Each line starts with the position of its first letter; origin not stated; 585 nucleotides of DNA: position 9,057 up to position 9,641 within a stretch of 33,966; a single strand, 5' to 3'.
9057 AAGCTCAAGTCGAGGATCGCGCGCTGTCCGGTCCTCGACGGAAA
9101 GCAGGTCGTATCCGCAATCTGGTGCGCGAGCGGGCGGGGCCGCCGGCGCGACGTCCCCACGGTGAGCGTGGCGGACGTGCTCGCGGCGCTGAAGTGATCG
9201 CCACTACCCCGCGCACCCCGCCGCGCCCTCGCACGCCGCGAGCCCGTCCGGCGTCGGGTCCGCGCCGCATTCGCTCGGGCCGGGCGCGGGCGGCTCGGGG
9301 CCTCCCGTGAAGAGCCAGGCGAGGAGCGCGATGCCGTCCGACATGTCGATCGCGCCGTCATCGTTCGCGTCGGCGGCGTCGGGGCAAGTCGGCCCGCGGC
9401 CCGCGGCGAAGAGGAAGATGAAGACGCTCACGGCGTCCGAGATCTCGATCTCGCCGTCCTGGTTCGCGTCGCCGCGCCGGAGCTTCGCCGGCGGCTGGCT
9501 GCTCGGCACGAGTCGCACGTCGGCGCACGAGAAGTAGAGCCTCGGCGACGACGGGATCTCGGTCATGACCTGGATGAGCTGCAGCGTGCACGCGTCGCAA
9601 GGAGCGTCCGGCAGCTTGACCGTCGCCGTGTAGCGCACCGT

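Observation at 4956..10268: Recurrent C-terminal module of two dockerin-like Ca-binding repeats plus a Pro-rich linker and a tri-Cys tail, on three different secreted proteins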

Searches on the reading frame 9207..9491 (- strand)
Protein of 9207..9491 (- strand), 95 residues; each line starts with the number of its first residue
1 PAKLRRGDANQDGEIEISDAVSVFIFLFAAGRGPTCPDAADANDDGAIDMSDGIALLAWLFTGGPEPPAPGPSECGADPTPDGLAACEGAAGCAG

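Call 10: search_solved_structures(query=window:9207-9491:-, max_evalue=10, show_alignments=3)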
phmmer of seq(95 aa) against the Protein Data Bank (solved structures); distinct sequences matched with E-value up to 10: 12.
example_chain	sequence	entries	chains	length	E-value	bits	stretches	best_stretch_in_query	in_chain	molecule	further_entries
2y3n_B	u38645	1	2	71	0.00089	22.5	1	6-59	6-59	CELLULOSOMAL FAMILY-48 PROCESSIVE GLYCOSIDE HYDROLASE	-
2mte_A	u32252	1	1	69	0.00093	22.5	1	6-53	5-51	Cellulose 1,4-beta-cellobiosidase (reducing end) CelS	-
1daq_A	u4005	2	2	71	0.00097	22.4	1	6-53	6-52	ENDOGLUCANASE SS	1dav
4fl4_A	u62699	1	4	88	0.39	14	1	6-60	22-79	Glycoside hydrolase family 9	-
6kge_D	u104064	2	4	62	0.44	13.9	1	7-57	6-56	And cellulose-binding endoglucanase family 9 CelL ortholog dockerin domain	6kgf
6kgc_B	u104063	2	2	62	0.45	13.8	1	7-57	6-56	And cellulose-binding endoglucanase family 9 CelL ortholog dockerin domain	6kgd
5lxv_B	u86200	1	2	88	0.57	13.5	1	7-52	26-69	Carbohydrate-binding protein WP_009985128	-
6kg9_A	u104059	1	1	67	0.66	13.3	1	6-57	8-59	And cellulose-binding endoglucanase family 9 CelL ortholog dockerin domain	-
5m2o_B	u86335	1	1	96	0.75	13.1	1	6-57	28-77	Group I Dockerin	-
3ul4_B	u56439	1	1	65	0.86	12.9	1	6-59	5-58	Cellulosome enzyme, dockerin type I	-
9qfa_A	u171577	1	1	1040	1.2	12.4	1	1-59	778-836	Ruminococcus bromii Amy12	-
5m2s_B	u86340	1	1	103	1.2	12.4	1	7-25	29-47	Doc8: Type I dockerin repeat domain from family 9 glycoside hydrolase WP_009982745[Ruminoc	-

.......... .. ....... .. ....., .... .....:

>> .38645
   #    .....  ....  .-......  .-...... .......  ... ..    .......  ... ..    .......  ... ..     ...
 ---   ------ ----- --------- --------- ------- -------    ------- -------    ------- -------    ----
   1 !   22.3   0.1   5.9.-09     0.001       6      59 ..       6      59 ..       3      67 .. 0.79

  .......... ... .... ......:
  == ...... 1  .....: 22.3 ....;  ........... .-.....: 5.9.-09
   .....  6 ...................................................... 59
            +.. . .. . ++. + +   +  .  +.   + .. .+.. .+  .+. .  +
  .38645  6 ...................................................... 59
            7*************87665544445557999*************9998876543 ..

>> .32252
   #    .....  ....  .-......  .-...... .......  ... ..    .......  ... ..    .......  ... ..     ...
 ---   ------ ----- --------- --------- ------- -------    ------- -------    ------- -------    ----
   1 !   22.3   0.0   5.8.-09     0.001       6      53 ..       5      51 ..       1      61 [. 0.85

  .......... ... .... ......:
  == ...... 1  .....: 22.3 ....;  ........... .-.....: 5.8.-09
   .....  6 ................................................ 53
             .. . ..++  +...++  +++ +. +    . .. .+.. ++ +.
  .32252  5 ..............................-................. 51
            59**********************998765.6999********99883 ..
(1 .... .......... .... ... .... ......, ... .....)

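Call 11: find_homologous_proteins(query=window:9207-9491:-, max_evalue=0.001)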
Query seq(95 aa) (95 aa): 67 proteins with E <= 0.001 among 72 candidates.
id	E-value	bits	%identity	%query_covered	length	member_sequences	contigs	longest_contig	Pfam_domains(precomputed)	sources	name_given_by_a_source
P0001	5.3e-25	105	59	87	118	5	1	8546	PF00404.25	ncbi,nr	ncbi:MAG: dockerin type I domain-containing protein [Planctomycetota bacterium]|nr:dockerin type I d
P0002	6.2e-23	99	56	89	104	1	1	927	-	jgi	jgi:hypothetical protein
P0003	2.2e-22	97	55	97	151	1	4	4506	-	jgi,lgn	-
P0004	9.3e-22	95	55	96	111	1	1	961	-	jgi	jgi:hypothetical protein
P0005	2.1e-21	94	53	94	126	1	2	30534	-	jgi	jgi:hypothetical protein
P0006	6.0e-21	92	54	94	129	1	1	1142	-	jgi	jgi:hypothetical protein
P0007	6.5e-21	92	53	87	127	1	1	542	-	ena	-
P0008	1.2e-20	91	56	84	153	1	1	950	PF00404.25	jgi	jgi:hypothetical protein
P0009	3.5e-20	90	58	87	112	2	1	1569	PF00404.25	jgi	jgi:hypothetical protein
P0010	5.7e-20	89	62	77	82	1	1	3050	-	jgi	jgi:hypothetical protein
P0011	8.1e-20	89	56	88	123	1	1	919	PF00404.25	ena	-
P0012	1.8e-19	87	54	84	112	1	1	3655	PF00404.25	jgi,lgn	jgi:hypothetical protein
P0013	2.1e-19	87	52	95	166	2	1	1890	PF13517.13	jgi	jgi:hypothetical protein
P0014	2.5e-19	87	55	88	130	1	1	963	PF00404.25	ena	-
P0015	3.0e-19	87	49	89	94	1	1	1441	PF00404.25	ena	-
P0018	1.2e-18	85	51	91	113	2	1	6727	PF00404.25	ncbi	-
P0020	3.9e-18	83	50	87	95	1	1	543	PF00404.25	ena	-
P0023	1.2e-17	82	54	92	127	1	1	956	PF00404.25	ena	-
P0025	2.2e-17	81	49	91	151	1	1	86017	-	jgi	-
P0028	8.7e-17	79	56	62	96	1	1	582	PF00404.25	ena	-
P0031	3.0e-16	77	50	94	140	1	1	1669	PF00404.25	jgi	jgi:hypothetical protein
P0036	7.7e-16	76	55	86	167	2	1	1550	PF00404.25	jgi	jgi:hypothetical protein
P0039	4.8e-15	73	46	86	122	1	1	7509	PF00404.25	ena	-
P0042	1.0e-14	72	48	81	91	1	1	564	PF00404.25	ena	-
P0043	1.1e-14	72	49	83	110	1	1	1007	PF00404.25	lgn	-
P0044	1.4e-14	72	46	89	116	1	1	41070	PF00404.25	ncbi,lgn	-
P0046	2.1e-14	71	50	83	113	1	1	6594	PF00404.25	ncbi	-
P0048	2.9e-14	71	50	83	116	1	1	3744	PF00404.25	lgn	-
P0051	8.8e-14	69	44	84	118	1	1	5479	PF00404.25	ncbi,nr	ncbi:MAG: dockerin type I domain-containing protein [Planctomycetota bacterium]|nr:dockerin type I d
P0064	7.8e-9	53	41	67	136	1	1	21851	PF00404.25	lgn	-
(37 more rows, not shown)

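Call 20: find_encoding_contigs(protein=P0025, flank=8000, max_places=3)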
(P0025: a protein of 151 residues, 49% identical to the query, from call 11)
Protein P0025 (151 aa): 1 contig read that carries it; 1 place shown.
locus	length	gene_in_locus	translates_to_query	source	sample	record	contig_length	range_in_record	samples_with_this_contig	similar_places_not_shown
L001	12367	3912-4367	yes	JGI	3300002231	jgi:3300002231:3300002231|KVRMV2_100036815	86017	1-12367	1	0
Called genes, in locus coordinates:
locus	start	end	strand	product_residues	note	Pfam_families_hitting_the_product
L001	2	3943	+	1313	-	?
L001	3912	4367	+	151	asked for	-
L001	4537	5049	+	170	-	PF02545:Maf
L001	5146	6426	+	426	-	PF09990:DUF2231, PF22297:PccH (faint), PF07635:PSCyt1, PF13442:Cytochrome_CBB3 (faint), PF07635:PSCyt1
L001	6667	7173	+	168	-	-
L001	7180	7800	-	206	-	PF05157:MshEN (weak)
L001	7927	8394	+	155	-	-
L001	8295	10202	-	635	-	PF01541:GIY-YIG, PF27096:UvrC_M, PF22920:UvrC_RNaseH, PF08459:UvrC_RNaseH_dom, PF00633:HHH (faint), PF12826:HHH_2, PF14520:HHH_5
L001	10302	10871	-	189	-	PF02390:Methyltransf_4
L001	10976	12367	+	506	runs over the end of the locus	-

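Call 24: predict_structure(alignment_id=A1)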
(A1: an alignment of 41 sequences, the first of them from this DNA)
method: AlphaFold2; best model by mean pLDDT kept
length: 95 residues; sequences in the alignment: 41
mean_pLDDT: 94.0   pTM: 0.86
mean pLDDT of the five models: 94.0, 93.8, 93.3, 92.9, 92.3
residues with pLDDT >= 90: 82; 70-90: 11; 50-70: 2; < 50: 0
segments of 3 or more residues with pLDDT < 50: none
pLDDT, mean of each block of 10 residues (from residue 1): 92 96 97 95 98 99 97 92 89 76
secondary structure, 60 per line:
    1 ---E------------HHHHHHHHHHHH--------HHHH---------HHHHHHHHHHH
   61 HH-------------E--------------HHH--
elements in order: H17-28 H37-40 H50-62

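Call 26: search_protein_representatives(alignment_id=A1)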
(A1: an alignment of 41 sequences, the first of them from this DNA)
Query: 41 sequences, 117 profile positions. Proteins with E-value up to 0.001 (for the whole library): 54182; up to 1e-10: 28969; up to 1e-30: 2023. The best 150 are listed.
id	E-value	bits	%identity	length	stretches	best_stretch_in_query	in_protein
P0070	1.5e-187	627.8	-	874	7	19-112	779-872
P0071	6.3e-127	432.3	-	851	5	13-113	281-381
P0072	3.1e-117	401.0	-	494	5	17-115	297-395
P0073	2.7e-107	369.0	-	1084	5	23-115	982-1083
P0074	2.9e-107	368.9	-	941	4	18-114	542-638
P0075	5.5e-107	368.0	-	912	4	23-110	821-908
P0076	1.5e-106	366.6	-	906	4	25-113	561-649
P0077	3.1e-99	342.9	-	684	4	23-111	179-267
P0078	1.6e-98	340.7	-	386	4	19-115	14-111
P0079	1.7e-91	318.0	-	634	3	17-110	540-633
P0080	2.2e-90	314.4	-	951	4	25-110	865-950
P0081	5.3e-89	310.0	-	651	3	17-110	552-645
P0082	1.0e-88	309.0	-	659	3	26-111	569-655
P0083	1.1e-86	302.5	-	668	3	24-113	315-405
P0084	1.7e-86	301.9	-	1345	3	15-111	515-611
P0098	1.0e-77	273.6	-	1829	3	19-115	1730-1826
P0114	1.1e-72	257.3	-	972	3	19-112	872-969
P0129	1.3e-66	237.8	-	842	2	20-116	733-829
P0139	4.6e-62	223.1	-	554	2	19-110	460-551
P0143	3.4e-61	220.3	-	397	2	19-110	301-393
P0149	2.5e-60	217.5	-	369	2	16-115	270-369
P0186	6.8e-57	206.4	-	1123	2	22-115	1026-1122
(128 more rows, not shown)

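Call 27: fold_search(model_id=the predicted structure, library=pdb)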
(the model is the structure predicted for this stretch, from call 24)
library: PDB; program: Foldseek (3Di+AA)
matches with E <= 10: 42; with E <= 0.001: 0
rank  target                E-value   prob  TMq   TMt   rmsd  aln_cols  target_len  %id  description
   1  8x3a_MODEL_1_A        7.3e-03  1.00  0.54  0.36   2.0        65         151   23  Solution NMR structure of cellulosomal double-dockerin module of Clo1313_0689 from Clostridium thermocellum (released 2024-04-03)
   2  4uyq_B                9.1e-03  1.00  0.57  0.73   1.8        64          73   22  High resolution structure of the third cohesin ScaC in complex with the ScaB dockerin with a mutation in the C-termina (released 2015-04-15)
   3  4uyp_B                2.7e-02  1.00  0.57  0.73   1.5        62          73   21  High resolution structure of the third cohesin ScaC in complex with the ScaB dockerin with a mutation in the N-termina (released 2015-04-15)
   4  2mte_MODEL_1_A        4.4e-02  0.99  0.54  0.72   1.6        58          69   29  Solution structure of Doc48S (released 2014-10-15)
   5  4fl4_A                5.1e-02  0.99  0.59  0.80   1.9        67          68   27  Scaffoldin conformation and dynamics revealed by a ternary complex from the Clostridium thermocellum cellulosome (released 2012-06-27)
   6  5m2o_B                5.1e-02  0.98  0.57  0.71   2.6        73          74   22  R. flavefaciens' third ScaB cohesin in complex with a group 1 dockerin (released 2017-07-05)
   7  4fl4_J                6.7e-02  0.99  0.55  0.76   1.7        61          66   26  Scaffoldin conformation and dynamics revealed by a ternary complex from the Clostridium thermocellum cellulosome (released 2012-06-27)
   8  4fl4_G                7.2e-02  0.99  0.54  0.74   1.8        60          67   28  Scaffoldin conformation and dynamics revealed by a ternary complex from the Clostridium thermocellum cellulosome (released 2012-06-27)
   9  4fl4_D                8.4e-02  0.98  0.52  0.74   1.9        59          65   29  Scaffoldin conformation and dynamics revealed by a ternary complex from the Clostridium thermocellum cellulosome (released 2012-06-27)
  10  4dh2_D                9.0e-02  0.99  0.56  0.74   1.6        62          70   26  Crystal structure of Coh-OlpC(Cthe_0452)-Doc435(Cthe_0435) complex: A novel type I Cohesin-Dockerin complex from Clost (released 2012-11-28)
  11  2vn5_D                9.0e-02  0.97  0.50  0.82   2.9        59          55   24  The Clostridium cellulolyticum dockerin displays a dual binding mode for its cohesin partner (released 2008-05-20)
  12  8ajy_B                9.0e-02  0.93  0.47  0.52   3.2        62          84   29  Ruminococcus flavefaciens Cohesin-Dockerin structure: dockerin from ScaH adaptor scaffoldin in complex with the cohesi (released 2022-11-02)
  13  5nrk_B                1.0e-01  0.96  0.51  0.68   2.9        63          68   22  Crystal structure of the sixth cohesin from Acetivibrio cellulolyticus' scaffoldin B in complex with Cel5 dockerin S15 (released 2018-01-31)
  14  5nrk_D                1.2e-01  0.98  0.55  0.75   1.7        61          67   23  Crystal structure of the sixth cohesin from Acetivibrio cellulolyticus' scaffoldin B in complex with Cel5 dockerin S15 (released 2018-01-31)
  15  5m2s_B                1.2e-01  0.95  0.51  0.60   4.2        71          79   27  R. flavefaciens' third ScaB cohesin in complex with a group 1 dockerin (released 2017-07-05)
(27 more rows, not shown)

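Call 34: search_protein_families(library=pfam, proteins=[P0143, P0079, P0139, P0075, P0149, P0084, P0114, P0186, P0098, P0129], max_evalue=0.01)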
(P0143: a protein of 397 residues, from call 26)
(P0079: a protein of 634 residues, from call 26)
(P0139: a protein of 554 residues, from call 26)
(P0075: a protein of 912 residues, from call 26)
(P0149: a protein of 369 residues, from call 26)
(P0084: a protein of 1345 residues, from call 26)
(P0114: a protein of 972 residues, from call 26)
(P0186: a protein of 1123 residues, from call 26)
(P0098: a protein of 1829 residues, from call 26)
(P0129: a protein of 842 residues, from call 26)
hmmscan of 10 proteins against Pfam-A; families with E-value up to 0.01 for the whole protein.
P0143 (397 aa): 3 families
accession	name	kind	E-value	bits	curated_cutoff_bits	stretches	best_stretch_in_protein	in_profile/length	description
PF00404.24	Dockerin_1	-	3.5e-11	43.6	22.9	1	48-101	2-56/57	Dockerin type I domain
PF00963.24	Cohesin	-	0.00054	20.6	24.1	1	145-184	5-46/139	Cohesin domain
PF13499.12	EF-hand_7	-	0.00082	20.1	30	0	309-358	7-61/67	EF-hand domain pair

P0079 (634 aa): 4 families
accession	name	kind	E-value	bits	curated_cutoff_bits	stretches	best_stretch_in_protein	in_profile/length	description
PF00404.24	Dockerin_1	-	8.9e-18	64.7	22.9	2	306-360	2-57/57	Dockerin type I domain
PF13499.12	EF-hand_7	-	3.2e-08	34.2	30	0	335-359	7-31/67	EF-hand domain pair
PF13202.12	EF-hand_5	-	0.00078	19.3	25.9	0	335-349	4-18/25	EF hand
PF13405.12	EF-hand_6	-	0.0071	16.4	25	0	335-357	5-27/30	EF-hand domain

P0139 (554 aa): 4 families
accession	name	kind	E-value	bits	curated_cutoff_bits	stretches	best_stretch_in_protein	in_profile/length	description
PF13499.12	EF-hand_7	-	5.2e-06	27.2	30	0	501-532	7-37/67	EF-hand domain pair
PF00404.24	Dockerin_1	-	1.4e-05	25.6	22.9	0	472-519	2-50/57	Dockerin type I domain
PF00963.24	Cohesin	-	0.00045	20.9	24.1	0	302-348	3-51/139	Cohesin domain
PF13405.12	EF-hand_6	-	0.0047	17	25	0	501-520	5-24/30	EF-hand domain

P0075 (912 aa): 4 families
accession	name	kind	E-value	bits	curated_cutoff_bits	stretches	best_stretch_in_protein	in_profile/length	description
PF00404.24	Dockerin_1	-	9.9e-28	96.6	22.9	4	33-80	2-50/57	Dockerin type I domain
PF13499.12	EF-hand_7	-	3.9e-08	34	30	1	563-612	8-62/67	EF-hand domain pair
PF00963.24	Cohesin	-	5.8e-05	23.7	24.1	1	660-700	4-46/139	Cohesin domain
PF13833.12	EF-hand_8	-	0.0074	16.5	28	1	576-616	13-51/54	EF-hand domain pair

P0149 (369 aa): 3 families
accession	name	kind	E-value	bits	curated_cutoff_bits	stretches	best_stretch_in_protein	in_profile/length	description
PF00404.24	Dockerin_1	-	3.3e-12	46.9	22.9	2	285-338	2-56/57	Dockerin type I domain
PF13202.12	EF-hand_5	-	0.00034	20.4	25.9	0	281-294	4-17/25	EF hand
PF13499.12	EF-hand_7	-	0.00069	20.4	30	0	63-83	8-27/67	EF-hand domain pair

P0084 (1345 aa): 3 families
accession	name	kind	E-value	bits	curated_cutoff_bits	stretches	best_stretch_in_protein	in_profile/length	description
PF00404.24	Dockerin_1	-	2.5e-10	40.8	22.9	1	27-73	2-49/57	Dockerin type I domain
PF00963.24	Cohesin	-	3.1e-09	37.6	24.1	1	121-226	3-106/139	Cohesin domain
PF13499.12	EF-hand_7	-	0.0013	19.4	30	0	560-576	7-23/67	EF-hand domain pair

P0114 (972 aa): 3 families
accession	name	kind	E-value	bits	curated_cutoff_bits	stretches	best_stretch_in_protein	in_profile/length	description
PF00404.24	Dockerin_1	-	1e-19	70.9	22.9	3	611-664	2-56/57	Dockerin type I domain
PF00963.24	Cohesin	-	2.2e-07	31.6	24.1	0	706-750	4-50/139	Cohesin domain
PF00036.39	EF-hand_1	-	0.00064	19.5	25.4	0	641-663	6-28/29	EF hand domain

P0186 (1123 aa): 2 families
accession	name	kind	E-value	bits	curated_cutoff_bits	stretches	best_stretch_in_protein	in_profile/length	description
PF00404.24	Dockerin_1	-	7.4e-10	39.3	22.9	2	25-68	2-46/57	Dockerin type I domain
PF24595.1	DUF7619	-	8.4e-10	39.3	27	1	881-924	86-128/133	Domain of unknown function (DUF7619)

P0098 (1829 aa): 2 families
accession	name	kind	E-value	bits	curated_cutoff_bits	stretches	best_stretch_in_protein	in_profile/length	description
PF00404.24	Dockerin_1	-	4e-14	53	22.9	2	539-592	2-57/57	Dockerin type I domain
PF24595.1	DUF7619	-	8.6e-06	26.3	27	0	1318-1380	1-56/133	Domain of unknown function (DUF7619)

P0129 (842 aa): 2 families
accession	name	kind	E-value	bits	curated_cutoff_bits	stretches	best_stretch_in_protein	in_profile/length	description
PF00404.24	Dockerin_1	-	7.4e-08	32.9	22.9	1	744-796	2-55/57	Dockerin type I domain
PF13499.12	EF-hand_7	-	0.0046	17.7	30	0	775-797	9-31/67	EF-hand domain pair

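Call 45: find_related_loci(query=A1, collection=genome_contigs, flank=6000)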
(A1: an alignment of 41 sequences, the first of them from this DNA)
Query A1 (95 aa) in genome_contigs; peptide patterns used: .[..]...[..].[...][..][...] (x = any residue, [..] = any of these).
593 stretches matched a pattern (row limit reached: there are more); 346 encode a relative of the query (tblastn E <= 1e-3); the best 80 are kept; 80 distinct loci.
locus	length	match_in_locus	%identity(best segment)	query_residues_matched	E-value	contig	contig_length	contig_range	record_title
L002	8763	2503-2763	59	2-88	2e-30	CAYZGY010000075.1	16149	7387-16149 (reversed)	MAG TPA_asm: uncultured Planctomycetia bacterium isolate binchicken_co141_54 genome assembly, contig: NODE_15266_length_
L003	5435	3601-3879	55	2-95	1e-26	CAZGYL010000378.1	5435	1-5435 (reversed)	MAG TPA_asm: uncultured Planctomycetia bacterium isolate binchicken_co6_198 genome assembly, contig: NODE_20140_length_5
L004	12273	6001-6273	52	2-92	3e-26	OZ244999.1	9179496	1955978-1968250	MAG: Planctomycetota bacterium isolate 5a0c312b-e6f1-480a-aa4e-ac94299b485f genome assembly, chromosome: 1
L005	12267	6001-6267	51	4-93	1e-25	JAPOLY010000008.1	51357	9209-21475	MAG: bacterium isolate bin129 k141_3965862_length_51357_cov_30.4828, whole genome shotgun sequence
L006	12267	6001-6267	53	4-93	3e-25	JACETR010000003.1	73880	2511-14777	MAG: Planctomycetota bacterium isolate MCMED-G47 Planctomycetes-MCMED-G47-C3, whole genome shotgun sequence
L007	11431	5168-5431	56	4-93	3e-25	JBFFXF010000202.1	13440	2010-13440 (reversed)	MAG: Planctomycetota bacterium isolate Mix_sand01.2020.11.D.10 k141_3329855_length_13440_cov_14.0005, whole genome shotg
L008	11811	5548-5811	53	2-91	1e-24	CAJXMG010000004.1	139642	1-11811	TPA_asm: uncultured bacterium isolate SRR4030075_bin.46_MetaBAT_v2.12.1_MAG genome assembly, contig: NODE_10_length_1396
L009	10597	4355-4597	56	4-84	3e-24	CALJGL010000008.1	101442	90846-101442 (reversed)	MAG: uncultured bacterium isolate S2_Bin_METABAT__259_1 genome assembly, contig: c_000002999985, whole genome shotgun se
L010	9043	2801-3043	55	3-84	3e-24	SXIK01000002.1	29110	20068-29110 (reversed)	MAG: Planctomycetia bacterium isolate F1-120-MAGs048 F1-120__c4279, whole genome shotgun sequence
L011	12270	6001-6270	51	4-93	6e-24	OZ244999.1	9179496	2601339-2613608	MAG: Planctomycetota bacterium isolate 5a0c312b-e6f1-480a-aa4e-ac94299b485f genome assembly, chromosome: 1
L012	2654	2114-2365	61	1-84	6e-24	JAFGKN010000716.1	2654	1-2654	MAG: Planctomycetota bacterium isolate Zod_Metabat.340 k87_9522433, whole genome shotgun sequence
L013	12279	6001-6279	52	2-94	9e-24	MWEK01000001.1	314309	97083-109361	MAG: Planctomycetes bacterium ADurb.Bin069 BWX69_contig000001, whole genome shotgun sequence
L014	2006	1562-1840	49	1-93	8e-24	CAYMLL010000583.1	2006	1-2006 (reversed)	MAG TPA_asm: uncultured Planctomycetia bacterium isolate binchicken_co141_357 genome assembly, contig: NODE_169606_lengt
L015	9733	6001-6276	50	2-93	1e-23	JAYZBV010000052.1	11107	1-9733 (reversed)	MAG: Planctomycetota bacterium isolate XB_MAG1214 DB_MAG1214_0052, whole genome shotgun sequence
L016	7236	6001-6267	45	4-91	2e-23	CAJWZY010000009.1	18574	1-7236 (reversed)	TPA_asm: uncultured bacterium isolate ERR599132_bin.14_MetaBAT_v2.12.1_MAG genome assembly, contig: NODE_2059_length_185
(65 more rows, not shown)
